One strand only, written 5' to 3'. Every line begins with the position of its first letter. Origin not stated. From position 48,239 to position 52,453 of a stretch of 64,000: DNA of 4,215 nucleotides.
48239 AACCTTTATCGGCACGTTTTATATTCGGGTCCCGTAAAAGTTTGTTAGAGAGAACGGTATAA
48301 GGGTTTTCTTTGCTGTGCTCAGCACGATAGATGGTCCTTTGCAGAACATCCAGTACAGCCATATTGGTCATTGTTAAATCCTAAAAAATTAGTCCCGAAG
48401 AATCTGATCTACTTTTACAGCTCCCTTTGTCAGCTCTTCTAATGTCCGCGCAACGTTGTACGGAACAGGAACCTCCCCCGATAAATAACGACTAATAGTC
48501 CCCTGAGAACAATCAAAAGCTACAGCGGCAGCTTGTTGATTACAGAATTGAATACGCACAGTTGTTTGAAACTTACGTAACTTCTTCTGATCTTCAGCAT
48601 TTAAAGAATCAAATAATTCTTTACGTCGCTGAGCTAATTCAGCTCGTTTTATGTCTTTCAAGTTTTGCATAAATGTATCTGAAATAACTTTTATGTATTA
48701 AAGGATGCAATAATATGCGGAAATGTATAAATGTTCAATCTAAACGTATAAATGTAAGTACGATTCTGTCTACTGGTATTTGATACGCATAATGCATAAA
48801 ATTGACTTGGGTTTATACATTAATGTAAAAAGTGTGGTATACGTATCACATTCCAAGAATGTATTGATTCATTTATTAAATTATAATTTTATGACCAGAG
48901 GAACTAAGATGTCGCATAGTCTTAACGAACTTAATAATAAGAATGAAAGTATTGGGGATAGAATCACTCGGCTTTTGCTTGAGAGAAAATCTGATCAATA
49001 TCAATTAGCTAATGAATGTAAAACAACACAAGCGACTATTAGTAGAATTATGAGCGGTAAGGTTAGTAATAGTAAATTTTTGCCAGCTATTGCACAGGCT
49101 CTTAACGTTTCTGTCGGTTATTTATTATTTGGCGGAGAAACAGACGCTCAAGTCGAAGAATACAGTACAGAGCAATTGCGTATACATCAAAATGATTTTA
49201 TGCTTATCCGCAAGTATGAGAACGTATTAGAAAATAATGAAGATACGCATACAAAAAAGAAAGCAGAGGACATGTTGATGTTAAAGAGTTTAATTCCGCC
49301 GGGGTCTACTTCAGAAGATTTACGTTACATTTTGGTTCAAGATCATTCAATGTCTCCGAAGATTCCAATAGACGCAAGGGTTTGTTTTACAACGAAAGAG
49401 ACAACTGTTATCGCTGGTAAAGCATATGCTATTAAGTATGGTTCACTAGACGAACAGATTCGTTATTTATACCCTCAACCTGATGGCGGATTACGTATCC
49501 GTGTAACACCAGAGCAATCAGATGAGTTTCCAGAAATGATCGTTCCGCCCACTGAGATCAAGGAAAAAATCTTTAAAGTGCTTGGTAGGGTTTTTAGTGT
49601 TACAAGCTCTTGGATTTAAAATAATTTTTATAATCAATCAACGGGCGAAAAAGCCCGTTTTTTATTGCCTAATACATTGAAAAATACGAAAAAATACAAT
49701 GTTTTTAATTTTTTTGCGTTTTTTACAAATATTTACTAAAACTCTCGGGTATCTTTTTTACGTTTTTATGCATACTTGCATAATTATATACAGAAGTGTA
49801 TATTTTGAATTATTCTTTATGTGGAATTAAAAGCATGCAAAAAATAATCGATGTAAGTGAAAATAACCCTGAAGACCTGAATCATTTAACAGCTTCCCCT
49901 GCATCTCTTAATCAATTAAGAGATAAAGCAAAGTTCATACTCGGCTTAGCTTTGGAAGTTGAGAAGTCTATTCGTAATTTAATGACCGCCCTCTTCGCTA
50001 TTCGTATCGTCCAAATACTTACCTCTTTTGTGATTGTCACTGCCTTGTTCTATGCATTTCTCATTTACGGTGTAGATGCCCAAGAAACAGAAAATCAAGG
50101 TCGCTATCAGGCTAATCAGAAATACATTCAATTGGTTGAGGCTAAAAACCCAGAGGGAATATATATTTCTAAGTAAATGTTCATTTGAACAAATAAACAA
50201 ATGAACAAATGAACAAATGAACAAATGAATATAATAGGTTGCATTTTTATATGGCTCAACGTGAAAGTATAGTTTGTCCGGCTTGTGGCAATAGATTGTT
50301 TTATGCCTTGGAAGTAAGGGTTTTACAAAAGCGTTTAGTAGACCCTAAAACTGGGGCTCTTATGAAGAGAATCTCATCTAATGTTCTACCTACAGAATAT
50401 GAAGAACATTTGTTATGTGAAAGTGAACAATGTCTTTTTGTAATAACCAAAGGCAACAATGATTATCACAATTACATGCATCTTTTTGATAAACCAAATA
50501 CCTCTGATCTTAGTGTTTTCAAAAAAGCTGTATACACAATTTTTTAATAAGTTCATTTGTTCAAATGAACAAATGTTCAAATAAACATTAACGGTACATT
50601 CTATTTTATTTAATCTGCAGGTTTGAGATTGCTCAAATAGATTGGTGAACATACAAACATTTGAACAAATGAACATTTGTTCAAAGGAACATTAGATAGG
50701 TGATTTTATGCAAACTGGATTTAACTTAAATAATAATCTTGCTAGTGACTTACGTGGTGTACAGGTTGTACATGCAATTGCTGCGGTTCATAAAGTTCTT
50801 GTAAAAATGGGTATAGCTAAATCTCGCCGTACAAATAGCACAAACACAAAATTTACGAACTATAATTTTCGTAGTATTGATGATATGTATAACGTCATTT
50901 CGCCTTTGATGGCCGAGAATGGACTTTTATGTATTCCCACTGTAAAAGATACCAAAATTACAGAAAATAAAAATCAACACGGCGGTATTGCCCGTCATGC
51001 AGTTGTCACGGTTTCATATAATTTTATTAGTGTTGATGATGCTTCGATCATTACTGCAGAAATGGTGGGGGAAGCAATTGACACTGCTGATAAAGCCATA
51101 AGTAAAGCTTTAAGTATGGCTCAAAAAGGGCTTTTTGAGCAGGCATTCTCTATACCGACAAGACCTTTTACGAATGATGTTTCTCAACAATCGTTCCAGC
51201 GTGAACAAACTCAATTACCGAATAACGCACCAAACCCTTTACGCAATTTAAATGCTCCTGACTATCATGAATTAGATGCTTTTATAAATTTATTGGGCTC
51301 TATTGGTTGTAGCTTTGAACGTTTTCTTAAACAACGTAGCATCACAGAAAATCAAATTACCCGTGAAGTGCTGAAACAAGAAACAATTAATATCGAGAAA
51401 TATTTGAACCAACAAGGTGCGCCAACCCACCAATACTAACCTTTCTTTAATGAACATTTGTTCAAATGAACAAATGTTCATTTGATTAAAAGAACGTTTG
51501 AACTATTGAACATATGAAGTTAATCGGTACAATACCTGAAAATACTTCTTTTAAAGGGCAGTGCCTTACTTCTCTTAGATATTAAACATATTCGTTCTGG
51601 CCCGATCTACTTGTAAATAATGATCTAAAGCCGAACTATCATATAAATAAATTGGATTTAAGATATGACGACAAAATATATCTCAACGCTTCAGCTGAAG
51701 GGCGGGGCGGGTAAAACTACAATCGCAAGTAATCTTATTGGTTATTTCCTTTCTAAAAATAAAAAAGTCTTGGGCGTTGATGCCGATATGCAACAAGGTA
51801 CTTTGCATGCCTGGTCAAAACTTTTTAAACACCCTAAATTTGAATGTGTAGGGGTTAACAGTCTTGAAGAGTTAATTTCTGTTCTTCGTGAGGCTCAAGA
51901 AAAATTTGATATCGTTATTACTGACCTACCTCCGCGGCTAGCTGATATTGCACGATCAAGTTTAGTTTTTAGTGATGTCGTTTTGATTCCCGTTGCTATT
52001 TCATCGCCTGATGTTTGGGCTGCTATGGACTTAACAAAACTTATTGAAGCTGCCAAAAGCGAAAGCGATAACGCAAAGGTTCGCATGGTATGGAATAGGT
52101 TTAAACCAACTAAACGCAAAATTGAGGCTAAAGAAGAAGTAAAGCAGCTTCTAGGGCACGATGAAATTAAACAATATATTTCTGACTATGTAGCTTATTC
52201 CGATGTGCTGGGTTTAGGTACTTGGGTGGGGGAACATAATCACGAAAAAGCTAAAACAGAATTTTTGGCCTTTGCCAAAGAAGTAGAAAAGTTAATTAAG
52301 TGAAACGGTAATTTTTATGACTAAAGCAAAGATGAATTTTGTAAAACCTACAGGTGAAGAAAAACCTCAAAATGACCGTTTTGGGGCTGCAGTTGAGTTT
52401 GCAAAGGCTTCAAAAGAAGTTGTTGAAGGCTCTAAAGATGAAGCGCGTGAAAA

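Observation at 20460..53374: Ten dispersed arrays of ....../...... hexamers on a strict 8-bp register, each at the head of a transcription unit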

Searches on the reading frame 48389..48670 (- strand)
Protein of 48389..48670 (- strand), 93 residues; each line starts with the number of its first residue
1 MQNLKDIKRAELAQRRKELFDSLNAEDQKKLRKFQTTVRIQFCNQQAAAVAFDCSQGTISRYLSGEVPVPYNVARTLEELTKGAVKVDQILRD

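Call 7: search_protein_families(library=pfam, proteins=[window:48389-48670:-], max_evalue=0.01)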
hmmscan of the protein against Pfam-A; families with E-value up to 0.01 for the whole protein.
window:48389-48670:- (93 aa): 3 families
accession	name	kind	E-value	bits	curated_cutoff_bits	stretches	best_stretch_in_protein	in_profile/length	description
PF15943.11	YdaS_toxin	-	6e-05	23.2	30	1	45-93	11-59/65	Bacterial toxin YdaS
PF13560.12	HTH_31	-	0.0006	20.5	27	1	45-79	17-52/64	Helix-turn-helix domain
PF14549.12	P22_Cro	-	0.00063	19.9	30.2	1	42-89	9-53/60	DNA-binding transcriptional regulator Cro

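Call 8: search_protein_families(library=phrogs, proteins=[window:48389-48670:-], max_evalue=0.01)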
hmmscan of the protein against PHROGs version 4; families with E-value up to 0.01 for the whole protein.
window:48389-48670:- (93 aa): 4 families
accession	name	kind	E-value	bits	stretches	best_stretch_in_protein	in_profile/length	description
phrog_409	-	transcription regulation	3.3e-09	38.4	1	11-92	3-72/127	transcriptional regulator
phrog_35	-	transcription regulation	0.00025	22.2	1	42-91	86-134/181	transcriptional repressor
phrog_6831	-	transcription regulation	0.0009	20.2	1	45-86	21-63/68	transcriptional regulator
phrog_2328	-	transcription regulation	0.0052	17.6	1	44-81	30-67/128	transcriptional repressor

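Call 95: search_protein_families(library=ncbifam, proteins=[window:48389-48670:-], max_evalue=0.01)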
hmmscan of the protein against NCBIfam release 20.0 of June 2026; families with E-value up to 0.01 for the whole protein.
window:48389-48670:- (93 aa): 0 families

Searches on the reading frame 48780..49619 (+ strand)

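Call 7: search_protein_families(library=pfam, proteins=[window:48780-49619:+], max_evalue=0.01)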
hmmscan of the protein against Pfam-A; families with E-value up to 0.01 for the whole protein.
window:48780-49619:+ (279 aa): 4 families
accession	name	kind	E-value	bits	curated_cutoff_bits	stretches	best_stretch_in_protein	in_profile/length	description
PF01381.28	HTH_3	-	3e-05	24.4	23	1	65-115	4-55/55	Helix-turn-helix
PF00717.28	Peptidase_S24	-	6.1e-05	23.1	23.3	1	163-271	19-115/116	Peptidase S24-like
PF12844.13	HTH_19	-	0.00094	19.5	30.2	1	59-116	1-59/64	Helix-turn-helix domain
PF13443.12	HTH_26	-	0.0023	18.6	22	1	61-113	1-55/63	Cro/C1-type HTH DNA-binding domain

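Call 8: search_protein_families(library=phrogs, proteins=[window:48780-49619:+], max_evalue=0.01)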
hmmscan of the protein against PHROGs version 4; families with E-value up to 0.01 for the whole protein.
window:48780-49619:+ (279 aa): 14 families
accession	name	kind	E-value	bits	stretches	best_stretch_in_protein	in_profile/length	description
phrog_4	-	transcription regulation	7.3e-27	95.4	1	43-275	115-336/400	transcriptional repressor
phrog_8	-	transcription regulation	2.1e-15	58.1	1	44-146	62-245/346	transcriptional regulator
phrog_3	-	transcription regulation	9.3e-11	43.1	1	34-147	67-184/430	transcriptional repressor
phrog_4583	-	transcription regulation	5.8e-09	36.9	1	51-116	4-70/81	transcriptional repressor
phrog_1468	-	transcription regulation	5.8e-07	30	1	57-110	7-60/67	transcriptional repressor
phrog_6201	-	transcription regulation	2.7e-06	28.3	1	174-274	21-114/121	CI-like repressor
phrog_2328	-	transcription regulation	4.1e-06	27.6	1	51-120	9-79/128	transcriptional repressor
phrog_2439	-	transcription regulation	7e-06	26.2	1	55-117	5-68/367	transcriptional regulator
phrog_13326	-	unknown function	6.3e-05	24.1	1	72-180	9-118/151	-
phrog_2339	-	DNA, RNA and nucleotide metabolism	0.00011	23.1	1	57-96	25-64/98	HTH DNA binding protein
phrog_2967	-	transcription regulation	0.00081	20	1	52-119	5-73/225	transcriptional regulator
phrog_34939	-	unknown function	0.0021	18.7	1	60-121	12-73/280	-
phrog_5823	-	transcription regulation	0.0028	17.9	1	53-127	2-78/404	transcriptional regulator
phrog_35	-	transcription regulation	0.0039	18.3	1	35-111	55-127/181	transcriptional repressor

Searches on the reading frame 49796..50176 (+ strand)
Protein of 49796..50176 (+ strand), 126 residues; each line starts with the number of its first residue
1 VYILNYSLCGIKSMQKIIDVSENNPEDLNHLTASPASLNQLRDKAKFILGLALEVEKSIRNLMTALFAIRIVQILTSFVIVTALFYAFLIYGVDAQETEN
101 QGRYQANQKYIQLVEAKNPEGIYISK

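Call 7: search_protein_families(library=pfam, proteins=[window:49796-50176:+], max_evalue=0.01)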
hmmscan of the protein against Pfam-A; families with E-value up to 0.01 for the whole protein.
window:49796-50176:+ (126 aa): 0 families

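Call 8: search_protein_families(library=phrogs, proteins=[window:49796-50176:+], max_evalue=0.01)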
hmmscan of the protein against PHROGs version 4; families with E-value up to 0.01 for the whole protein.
window:49796-50176:+ (126 aa): 1 family
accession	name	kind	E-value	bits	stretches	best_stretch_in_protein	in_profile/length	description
phrog_36557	-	unknown function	7.9e-38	130.2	1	14-126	1-113/113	-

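Call 95: search_protein_families(library=ncbifam, proteins=[window:49796-50176:+], max_evalue=0.01)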
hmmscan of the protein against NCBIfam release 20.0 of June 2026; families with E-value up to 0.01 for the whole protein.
window:49796-50176:+ (126 aa): 0 families

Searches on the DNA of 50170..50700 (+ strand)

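Call 96: search_dna_similar(query=window:50170-50700:+, collection=plasmids, mode=distant, max_rows=25, max_evalue=0.001)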
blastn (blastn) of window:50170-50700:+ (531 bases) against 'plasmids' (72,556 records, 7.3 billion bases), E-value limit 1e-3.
Records with a match: 1; places in all: 1; records where one place covers at least 80% of the query: 0.
Best place of each record, by identity: 95-99% 1.
By first word of the organism name: Acinetobacter 1.
By predicted mobility (MOB-suite, as given by PLSDB): non-mobilizable 1.
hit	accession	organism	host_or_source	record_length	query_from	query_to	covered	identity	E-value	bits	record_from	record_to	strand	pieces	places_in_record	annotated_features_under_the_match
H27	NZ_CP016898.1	Acinetobacter soli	cell,soil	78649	4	38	7%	97.1%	6e-6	60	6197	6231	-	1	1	none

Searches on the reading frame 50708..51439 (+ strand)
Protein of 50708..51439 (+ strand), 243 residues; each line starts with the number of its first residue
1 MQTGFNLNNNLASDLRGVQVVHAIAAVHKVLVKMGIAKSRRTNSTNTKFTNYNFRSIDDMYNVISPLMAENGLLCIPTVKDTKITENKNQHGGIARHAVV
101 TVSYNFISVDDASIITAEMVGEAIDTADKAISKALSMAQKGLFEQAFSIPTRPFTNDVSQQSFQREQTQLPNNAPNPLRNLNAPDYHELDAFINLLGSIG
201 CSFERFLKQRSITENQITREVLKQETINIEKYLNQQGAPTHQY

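Call 7: search_protein_families(library=pfam, proteins=[window:50708-51439:+], max_evalue=0.01)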
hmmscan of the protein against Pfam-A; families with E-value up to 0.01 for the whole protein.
window:50708-51439:+ (243 aa): 1 family
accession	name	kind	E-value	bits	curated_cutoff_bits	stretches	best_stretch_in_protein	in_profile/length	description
PF04404.17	ERF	-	5.5e-11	43.1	25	1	35-163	14-131/153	ERF superfamily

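Call 8: search_protein_families(library=phrogs, proteins=[window:50708-51439:+], max_evalue=0.01)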
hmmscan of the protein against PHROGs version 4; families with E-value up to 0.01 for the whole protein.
window:50708-51439:+ (243 aa): 4 families
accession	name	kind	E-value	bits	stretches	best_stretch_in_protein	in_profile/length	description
phrog_34331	-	unknown function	3e-127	424.2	1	1-243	1-239/239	-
phrog_155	-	DNA, RNA and nucleotide metabolism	5.1e-21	76.6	1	23-223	71-226/308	Erf-like ssDNA annealing protein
phrog_21649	-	unknown function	1.5e-13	51.7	1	33-158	53-168/351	-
phrog_2324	-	DNA, RNA and nucleotide metabolism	0.004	17.7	1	42-88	27-70/193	Erf-like ssDNA annealing protein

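Call 9: search_dna_similar(query=window:50708-51439:+, collection=phages, mode=protein, max_rows=25)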
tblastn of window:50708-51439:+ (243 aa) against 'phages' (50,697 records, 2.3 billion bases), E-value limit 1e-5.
Records with a match: 93; places in all: 93; records where one place covers at least 80% of the query: 0.
Best place of each record, by identity: <60% 93.
By first word of the organism name: Mycobacterium 38; Streptomyces 26; Paenibacillus 7; Caudoviricetes 3; Klebsiella 3; Arthrobacter 3; Bacteriophage 2; Erwinia 2; Gordonia 2; Yersinia 1; and 6 more.
By host as written in the record: Mycobacterium smegmatis mc2 155 20; Streptomyces sanglieri UNT16F27A 16; Mycobacterium smegmatis mc#155 10; Streptomyces venezuelae ATCC 10712 8; - 3; Paenibacillus larvae NRRL 2605 3; Klebsiella pneumoniae 2; Erwinia horticola 2; and 23 more.
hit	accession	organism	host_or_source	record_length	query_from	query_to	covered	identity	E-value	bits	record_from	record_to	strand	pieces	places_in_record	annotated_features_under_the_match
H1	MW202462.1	Caudoviricetes sp.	Manatee Spring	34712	18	151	55%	42.5%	6e-24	105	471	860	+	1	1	erf superfamily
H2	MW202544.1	Bacteriophage sp.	Manatee Spring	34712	18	151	55%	42.5%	6e-24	105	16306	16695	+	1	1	erf superfamily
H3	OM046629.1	Yersinia phage vB_YenM_30.14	Yersinia enterocolitica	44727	20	151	54%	42.4%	7e-24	105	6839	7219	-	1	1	single-stranded DNA-binding protein | hypothetical protein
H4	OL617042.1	Flyfo siphovirus Tbat2_3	Pteropus tonganus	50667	18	151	55%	41.0%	5e-23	102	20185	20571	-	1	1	ERF superfamily protein | hypothetical protein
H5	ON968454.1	Pseudanabaena phage Pan3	Pseudanabaena sp.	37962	19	151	55%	40.6%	5e-21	97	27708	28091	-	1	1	ERF family protein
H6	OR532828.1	Klebsiella phage RCIP0034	Klebsiella pneumoniae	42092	19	164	60%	37.0%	8e-22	99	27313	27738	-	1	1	hypothetical protein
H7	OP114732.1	Klebsiella phage GZ7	Klebsiella pneumoniae THR60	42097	19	164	60%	37.0%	8e-22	99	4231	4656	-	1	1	hypothetical protein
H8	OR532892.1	Klebsiella phage RCIP0098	Klebsiella pneumoniae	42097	19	164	60%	37.0%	8e-22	99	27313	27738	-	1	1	hypothetical protein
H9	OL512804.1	Hafnia phage Pocitis76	Hafnia sp.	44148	20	161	58%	36.6%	6e-22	100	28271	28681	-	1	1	ERF family protein | hypothetical protein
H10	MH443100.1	Erwinia phage vB_EhrS_49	Erwinia horticola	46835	18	164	60%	34.0%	8e-19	91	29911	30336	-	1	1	hypothetical protein (x2)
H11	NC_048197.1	Erwinia phage vB_EhrS_49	Erwinia horticola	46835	18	164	60%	34.0%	8e-19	91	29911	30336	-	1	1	Erf-like ssDNA annealing protein | hypothetical protein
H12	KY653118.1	Morganella phage IME1369_01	Morganella morganii IME1369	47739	19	151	55%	37.6%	4e-20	95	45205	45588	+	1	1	hypothetical protein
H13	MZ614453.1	Salmonella phage MS2 LVA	Salmonella sp.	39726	20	151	54%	37.1%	5e-18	88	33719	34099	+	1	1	record has no annotation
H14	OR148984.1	Caudovirus D_HF2_7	Homo sapiens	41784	4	165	67%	28.2%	6e-10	64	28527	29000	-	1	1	essential recombination function protein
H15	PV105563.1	Streptomyces phage Tubberson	Streptomyces mirabilis NRRL B-2400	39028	20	150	54%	33.6%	1e-6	54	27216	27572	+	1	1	36: ERF family DNA pairing protein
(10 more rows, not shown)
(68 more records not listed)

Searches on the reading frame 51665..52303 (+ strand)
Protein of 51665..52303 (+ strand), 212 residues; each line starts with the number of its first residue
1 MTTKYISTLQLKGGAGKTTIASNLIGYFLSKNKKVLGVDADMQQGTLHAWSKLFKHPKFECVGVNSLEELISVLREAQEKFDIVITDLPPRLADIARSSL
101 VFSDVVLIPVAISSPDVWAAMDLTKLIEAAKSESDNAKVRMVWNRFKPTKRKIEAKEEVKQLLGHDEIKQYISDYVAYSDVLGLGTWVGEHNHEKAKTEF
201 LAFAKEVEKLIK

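Call 7: search_protein_families(library=pfam, proteins=[window:51665-52303:+], max_evalue=0.01)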
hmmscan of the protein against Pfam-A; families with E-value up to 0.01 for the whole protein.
window:51665-52303:+ (212 aa): 7 families
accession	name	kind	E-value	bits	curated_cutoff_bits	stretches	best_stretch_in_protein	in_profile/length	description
PF13614.12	AAA_31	-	4.5e-19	69.5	27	2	4-46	2-44/177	AAA domain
PF01656.29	CbiA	-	2e-12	47.6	25.4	1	9-174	4-111/125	CobQ/CobB/MinD/ParA nucleotide binding domain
PF09140.17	MipZ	-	1.4e-07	31.5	20.7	1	12-50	9-47/262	ATPase MipZ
PF07015.17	VirC1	-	1.7e-07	31.3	24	1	5-163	3-166/231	VirC1 protein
PF10609.15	ParA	-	1.5e-05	25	27.1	0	5-42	5-42/246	NUBPL iron-transfer P-loop NTPase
PF16575.11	CLP1_P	-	0.00021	21.6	26.6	1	15-47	5-37/188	mRNA cleavage and polyadenylation factor CLP1 P-loop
PF06564.18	CBP_BcsQ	-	0.0038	17.2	21.3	0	67-124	102-156/234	Cellulose biosynthesis protein BcsQ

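Call 8: search_protein_families(library=phrogs, proteins=[window:51665-52303:+], max_evalue=0.01)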
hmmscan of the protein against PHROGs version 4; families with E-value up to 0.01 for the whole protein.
window:51665-52303:+ (212 aa): 1 family
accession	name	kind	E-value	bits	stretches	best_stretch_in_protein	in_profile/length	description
phrog_164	-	DNA, RNA and nucleotide metabolism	5e-37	129.1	1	2-211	223-473/500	ParA-like partition protein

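Call 95: search_protein_families(library=ncbifam, proteins=[window:51665-52303:+], max_evalue=0.01)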
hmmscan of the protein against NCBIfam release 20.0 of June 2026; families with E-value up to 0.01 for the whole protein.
window:51665-52303:+ (212 aa): 14 families
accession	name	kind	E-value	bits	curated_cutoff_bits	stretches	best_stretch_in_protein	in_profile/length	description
NF041546.1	ParA_partition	equivalog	3e-37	128.1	180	1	6-206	2-203/203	ParA family partition ATPase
TIGR03371.1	cellulose_yhjQ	equivalog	6.4e-10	38.9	157.85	2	6-43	4-41/246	cellulose biosynthesis protein BcsQ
TIGR01969.1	minD_arch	subfamily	7e-10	38.5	201.75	2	65-165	93-188/251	cell division ATPase MinD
TIGR03453.1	partition_RepA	equivalog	3.4e-09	36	348.45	2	70-147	224-308/387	plasmid partitioning protein RepA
NF010423.0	PRK13849.1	equivalog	5.8e-08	32.4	313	1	5-163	3-166/231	conjugal transfer ATPase VirC1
TIGR01968.1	minD_bact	equivalog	5.9e-08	32.4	212.9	1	68-153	99-180/261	septum site-determining protein MinD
NF041283.1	PrgP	equivalog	1e-05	25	400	1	5-87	4-89/297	ParA superfamily DNA segregation protein PrgP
NF047398.1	AAA_KGGVGR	domain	1.7e-05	25.3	90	1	8-63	7-57/190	KGGVGR-motif variant AAA ATPase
NF010443.0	PRK13869.1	subfamily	3.6e-05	22.7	446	0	6-44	124-162/405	plasmid-partitioning protein RepA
TIGR01007.1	eps_fam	subfamily_domain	4.4e-05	23.1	108.05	1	4-50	18-64/204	polysaccharide biosynthesis tyrosine autokinase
NF010461.0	PRK13886.1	subfamily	4.5e-05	23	360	1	8-53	7-52/241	conjugal transfer protein TraL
NF007350.0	PRK09841.1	equivalog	0.001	17.3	1248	0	15-49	543-577/726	tyrosine-protein kinase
TIGR03815.1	CpaE_hom_Actino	equivalog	0.0013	17.9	154.45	0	71-130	213-272/340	septum site-determining protein Ssd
NF008568.0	PRK11519.1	equivalog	0.0026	16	1068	0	14-49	537-572/720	tyrosine-protein kinase Wzc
